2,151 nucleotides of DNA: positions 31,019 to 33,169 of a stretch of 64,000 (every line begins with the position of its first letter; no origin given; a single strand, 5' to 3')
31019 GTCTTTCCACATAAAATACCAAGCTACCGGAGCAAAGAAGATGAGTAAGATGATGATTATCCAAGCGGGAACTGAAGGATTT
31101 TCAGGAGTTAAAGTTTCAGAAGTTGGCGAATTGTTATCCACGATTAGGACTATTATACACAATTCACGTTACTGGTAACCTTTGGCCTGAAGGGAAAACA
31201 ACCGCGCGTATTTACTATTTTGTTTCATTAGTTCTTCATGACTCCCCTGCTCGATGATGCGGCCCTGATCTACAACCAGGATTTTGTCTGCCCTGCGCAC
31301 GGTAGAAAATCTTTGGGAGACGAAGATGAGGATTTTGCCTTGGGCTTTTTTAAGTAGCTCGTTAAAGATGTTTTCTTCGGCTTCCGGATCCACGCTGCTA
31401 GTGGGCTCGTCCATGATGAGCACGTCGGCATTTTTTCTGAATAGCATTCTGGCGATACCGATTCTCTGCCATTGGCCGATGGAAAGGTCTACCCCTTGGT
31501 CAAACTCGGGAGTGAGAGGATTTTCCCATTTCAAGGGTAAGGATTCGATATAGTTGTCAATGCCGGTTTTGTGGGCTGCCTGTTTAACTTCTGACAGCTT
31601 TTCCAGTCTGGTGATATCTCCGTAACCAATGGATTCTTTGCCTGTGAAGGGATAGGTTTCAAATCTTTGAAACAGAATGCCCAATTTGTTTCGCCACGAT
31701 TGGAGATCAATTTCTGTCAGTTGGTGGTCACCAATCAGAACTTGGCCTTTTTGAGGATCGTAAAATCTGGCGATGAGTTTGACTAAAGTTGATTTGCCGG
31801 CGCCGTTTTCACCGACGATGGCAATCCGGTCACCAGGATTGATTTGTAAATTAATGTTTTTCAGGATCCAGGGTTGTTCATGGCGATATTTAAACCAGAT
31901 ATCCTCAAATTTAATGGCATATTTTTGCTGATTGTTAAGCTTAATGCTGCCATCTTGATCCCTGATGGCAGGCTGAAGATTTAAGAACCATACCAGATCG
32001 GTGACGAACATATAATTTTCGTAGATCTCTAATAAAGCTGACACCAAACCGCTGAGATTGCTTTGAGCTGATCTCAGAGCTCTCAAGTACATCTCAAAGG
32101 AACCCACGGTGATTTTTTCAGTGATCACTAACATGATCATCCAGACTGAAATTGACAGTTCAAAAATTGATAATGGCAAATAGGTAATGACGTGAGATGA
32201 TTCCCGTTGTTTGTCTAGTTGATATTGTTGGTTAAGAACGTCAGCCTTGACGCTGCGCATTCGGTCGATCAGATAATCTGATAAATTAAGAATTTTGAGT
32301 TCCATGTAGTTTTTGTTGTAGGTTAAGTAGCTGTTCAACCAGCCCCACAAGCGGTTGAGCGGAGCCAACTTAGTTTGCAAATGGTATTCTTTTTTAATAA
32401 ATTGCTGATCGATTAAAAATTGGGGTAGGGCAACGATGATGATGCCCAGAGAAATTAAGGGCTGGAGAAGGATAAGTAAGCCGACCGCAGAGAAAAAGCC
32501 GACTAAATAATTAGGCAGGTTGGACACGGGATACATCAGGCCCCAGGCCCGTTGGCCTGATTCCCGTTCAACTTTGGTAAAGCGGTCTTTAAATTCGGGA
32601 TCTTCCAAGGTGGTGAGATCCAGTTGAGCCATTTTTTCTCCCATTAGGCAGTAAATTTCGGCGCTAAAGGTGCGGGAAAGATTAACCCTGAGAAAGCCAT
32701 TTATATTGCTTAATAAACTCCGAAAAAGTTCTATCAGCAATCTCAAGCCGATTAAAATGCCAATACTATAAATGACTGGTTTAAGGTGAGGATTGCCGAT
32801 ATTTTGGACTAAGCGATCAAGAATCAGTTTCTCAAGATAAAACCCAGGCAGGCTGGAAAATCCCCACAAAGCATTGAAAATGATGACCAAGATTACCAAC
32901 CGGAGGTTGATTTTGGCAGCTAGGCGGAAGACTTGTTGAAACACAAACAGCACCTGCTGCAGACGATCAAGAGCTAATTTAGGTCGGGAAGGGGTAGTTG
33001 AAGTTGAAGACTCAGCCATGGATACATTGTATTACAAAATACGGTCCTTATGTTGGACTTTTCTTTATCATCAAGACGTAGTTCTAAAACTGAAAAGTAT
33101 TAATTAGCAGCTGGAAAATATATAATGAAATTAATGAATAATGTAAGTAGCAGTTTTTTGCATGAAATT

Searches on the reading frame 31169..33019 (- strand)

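Call 76: search_protein_families(library=pfam, proteins=[window:31169-33019:-], max_evalue=0.00001)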
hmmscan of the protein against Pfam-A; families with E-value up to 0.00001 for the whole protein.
window:31169-33019:- (616 aa): 2 families
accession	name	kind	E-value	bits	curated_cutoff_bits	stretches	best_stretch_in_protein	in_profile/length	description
PF00005.33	ABC_tran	-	8.3e-31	107.9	25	1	386-541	1-137/137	ABC transporter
PF13304.12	AAA_21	-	6.4e-08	33.4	27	0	525-563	251-293/304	AAA domain, putative AbiEii toxin, Type IV TA system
